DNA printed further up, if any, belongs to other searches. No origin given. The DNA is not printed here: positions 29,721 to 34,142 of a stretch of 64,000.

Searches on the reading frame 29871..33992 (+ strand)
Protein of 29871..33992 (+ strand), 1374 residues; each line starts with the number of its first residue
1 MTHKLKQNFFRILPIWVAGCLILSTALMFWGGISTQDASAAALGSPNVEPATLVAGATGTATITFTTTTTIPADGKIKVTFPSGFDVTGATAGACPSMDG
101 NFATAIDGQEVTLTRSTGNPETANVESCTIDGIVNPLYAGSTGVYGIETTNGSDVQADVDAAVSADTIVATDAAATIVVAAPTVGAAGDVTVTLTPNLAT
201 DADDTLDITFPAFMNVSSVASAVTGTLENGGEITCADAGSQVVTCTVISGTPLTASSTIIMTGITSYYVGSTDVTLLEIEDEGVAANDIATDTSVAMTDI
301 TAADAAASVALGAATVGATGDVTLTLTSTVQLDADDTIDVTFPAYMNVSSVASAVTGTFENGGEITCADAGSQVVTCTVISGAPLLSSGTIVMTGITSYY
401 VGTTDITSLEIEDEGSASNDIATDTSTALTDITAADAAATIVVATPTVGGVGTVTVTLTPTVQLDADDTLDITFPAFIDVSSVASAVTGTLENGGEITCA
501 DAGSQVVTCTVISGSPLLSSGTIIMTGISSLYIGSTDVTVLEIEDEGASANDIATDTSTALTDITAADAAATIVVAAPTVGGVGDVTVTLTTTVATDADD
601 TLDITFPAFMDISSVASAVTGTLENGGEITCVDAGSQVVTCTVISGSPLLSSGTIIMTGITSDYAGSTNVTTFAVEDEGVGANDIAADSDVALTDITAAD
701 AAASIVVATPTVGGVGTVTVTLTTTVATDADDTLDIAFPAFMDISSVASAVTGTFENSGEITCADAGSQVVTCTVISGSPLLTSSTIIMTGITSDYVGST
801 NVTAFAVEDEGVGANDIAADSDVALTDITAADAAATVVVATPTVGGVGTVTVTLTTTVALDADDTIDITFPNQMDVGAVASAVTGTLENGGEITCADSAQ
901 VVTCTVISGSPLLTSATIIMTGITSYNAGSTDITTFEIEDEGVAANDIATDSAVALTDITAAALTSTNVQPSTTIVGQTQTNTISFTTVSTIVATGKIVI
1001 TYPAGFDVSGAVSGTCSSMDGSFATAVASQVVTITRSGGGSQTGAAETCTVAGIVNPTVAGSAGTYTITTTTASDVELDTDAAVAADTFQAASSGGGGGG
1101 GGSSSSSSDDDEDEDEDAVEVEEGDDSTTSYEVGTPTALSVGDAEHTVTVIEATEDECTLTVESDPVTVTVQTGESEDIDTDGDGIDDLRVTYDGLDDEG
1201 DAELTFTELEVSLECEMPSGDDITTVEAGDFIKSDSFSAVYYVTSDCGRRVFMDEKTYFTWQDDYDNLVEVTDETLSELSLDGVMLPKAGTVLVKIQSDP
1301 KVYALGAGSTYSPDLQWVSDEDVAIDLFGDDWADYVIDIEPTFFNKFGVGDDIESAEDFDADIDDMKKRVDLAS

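Call 21: search_protein_families(library=pfam, proteins=[window:29871-33992:+], max_evalue=0.001)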
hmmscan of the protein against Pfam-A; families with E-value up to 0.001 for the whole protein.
window:29871-33992:+ (1374 aa): 1 family
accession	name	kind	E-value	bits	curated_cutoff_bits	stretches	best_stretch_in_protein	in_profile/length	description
PF23722.1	Beta-sand_DEX1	-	0.00062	20.8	27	0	825-870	53-98/99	DEX1 beta-sandwich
